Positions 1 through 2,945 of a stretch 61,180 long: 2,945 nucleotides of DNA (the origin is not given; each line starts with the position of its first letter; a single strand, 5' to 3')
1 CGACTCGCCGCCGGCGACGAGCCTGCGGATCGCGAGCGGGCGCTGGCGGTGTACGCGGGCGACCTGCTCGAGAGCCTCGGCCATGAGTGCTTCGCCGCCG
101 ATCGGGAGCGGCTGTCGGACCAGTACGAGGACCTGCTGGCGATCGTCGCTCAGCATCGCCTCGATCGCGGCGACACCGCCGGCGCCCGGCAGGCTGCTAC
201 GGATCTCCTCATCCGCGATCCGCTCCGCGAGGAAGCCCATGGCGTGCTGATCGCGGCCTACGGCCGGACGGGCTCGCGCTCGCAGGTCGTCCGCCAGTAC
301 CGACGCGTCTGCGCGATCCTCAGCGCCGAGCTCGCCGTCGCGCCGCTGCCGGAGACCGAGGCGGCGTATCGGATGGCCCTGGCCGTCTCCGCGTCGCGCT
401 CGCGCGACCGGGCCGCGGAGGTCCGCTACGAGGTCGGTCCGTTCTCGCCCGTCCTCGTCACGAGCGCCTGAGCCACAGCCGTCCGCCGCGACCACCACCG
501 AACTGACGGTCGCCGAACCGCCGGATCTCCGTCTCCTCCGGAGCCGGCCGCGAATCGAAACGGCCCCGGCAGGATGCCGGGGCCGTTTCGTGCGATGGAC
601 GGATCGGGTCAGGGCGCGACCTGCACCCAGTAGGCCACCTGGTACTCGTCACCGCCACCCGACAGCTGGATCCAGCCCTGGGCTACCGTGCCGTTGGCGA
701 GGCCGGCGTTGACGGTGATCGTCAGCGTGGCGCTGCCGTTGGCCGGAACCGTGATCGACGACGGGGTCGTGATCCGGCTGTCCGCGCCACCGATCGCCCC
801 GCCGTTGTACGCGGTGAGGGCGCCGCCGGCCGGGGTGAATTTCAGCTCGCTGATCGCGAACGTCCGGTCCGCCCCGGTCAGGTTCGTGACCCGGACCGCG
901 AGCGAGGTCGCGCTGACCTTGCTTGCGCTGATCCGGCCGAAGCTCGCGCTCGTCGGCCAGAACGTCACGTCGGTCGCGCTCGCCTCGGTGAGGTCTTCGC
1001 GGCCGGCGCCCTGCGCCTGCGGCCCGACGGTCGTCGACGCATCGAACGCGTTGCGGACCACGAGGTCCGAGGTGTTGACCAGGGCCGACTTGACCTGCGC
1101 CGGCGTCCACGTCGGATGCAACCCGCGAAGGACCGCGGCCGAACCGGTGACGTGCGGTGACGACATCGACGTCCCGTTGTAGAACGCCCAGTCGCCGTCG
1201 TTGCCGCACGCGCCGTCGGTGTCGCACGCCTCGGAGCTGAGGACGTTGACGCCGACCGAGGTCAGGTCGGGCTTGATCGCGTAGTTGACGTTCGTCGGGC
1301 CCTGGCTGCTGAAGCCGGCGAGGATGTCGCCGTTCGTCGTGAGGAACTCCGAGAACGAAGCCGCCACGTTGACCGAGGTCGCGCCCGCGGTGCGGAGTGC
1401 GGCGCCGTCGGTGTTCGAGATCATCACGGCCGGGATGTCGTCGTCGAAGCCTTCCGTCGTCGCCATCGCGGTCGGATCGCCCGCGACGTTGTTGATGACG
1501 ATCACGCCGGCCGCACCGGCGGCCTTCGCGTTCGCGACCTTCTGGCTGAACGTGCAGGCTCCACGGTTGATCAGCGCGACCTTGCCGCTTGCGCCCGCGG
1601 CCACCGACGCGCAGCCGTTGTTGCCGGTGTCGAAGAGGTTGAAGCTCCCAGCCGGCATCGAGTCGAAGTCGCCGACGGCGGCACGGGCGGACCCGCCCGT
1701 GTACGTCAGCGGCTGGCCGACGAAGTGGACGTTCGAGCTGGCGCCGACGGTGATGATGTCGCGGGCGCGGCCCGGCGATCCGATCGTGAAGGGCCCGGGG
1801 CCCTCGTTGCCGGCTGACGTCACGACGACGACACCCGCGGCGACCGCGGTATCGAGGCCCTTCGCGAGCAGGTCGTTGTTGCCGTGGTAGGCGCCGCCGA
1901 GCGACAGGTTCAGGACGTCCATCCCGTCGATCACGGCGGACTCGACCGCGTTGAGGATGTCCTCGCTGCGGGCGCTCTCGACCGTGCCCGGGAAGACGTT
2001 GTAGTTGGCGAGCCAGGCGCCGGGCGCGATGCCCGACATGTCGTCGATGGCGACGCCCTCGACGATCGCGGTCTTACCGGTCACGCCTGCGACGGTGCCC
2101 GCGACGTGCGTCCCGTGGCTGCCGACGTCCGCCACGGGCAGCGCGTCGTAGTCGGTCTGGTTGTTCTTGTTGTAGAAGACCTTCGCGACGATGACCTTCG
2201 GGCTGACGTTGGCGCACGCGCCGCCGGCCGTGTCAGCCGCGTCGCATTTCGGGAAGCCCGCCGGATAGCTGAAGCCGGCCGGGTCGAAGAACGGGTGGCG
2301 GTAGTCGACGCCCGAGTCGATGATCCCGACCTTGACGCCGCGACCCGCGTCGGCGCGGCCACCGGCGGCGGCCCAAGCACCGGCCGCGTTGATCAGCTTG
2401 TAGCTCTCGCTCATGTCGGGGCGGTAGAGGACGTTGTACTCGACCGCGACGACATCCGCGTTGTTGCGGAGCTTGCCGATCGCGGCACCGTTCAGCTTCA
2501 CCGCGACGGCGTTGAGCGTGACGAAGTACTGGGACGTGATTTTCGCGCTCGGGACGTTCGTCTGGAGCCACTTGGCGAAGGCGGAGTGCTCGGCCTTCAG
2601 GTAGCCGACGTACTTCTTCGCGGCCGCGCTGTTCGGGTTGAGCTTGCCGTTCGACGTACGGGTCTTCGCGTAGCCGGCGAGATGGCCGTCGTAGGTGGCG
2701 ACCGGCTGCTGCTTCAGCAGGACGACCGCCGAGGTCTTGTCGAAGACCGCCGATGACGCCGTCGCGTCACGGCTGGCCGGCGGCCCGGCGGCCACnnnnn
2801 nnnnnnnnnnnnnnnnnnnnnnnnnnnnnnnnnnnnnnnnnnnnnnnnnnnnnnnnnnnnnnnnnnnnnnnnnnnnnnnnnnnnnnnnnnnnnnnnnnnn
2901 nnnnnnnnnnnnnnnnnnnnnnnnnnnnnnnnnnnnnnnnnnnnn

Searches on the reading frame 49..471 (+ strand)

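Call 85: search_protein_families(library=pfam, proteins=[window:49-471:+], max_evalue=0.001)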
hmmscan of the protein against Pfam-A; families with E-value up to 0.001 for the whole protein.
window:49-471:+ (140 aa): 1 family
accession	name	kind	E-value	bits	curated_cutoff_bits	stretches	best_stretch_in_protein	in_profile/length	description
PF03704.23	BTAD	-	1.1e-13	52.2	22.1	1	1-108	35-143/146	Bacterial transcriptional activator domain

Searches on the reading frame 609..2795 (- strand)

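Call 64: search_protein_families(library=pfam, proteins=[window:609-2795:-], max_evalue=0.1)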
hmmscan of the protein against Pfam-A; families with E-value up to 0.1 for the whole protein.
window:609-2795:- (728 aa): 4 families
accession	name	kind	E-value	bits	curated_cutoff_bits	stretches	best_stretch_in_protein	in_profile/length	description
PF00082.27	Peptidase_S8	-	1.3e-47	162.9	21.8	1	151-581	1-274/288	Subtilase family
PF02225.27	PA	-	2.3e-19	69.7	23.9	1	391-467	9-95/95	PA domain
PF06280.18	fn3_5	-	5.3e-06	27.5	27.6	1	630-717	10-104/112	Fn3-like domain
PF05922.21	Inhibitor_I9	-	0.013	16.6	21.2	1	81-125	36-80/82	Peptidase inhibitor I9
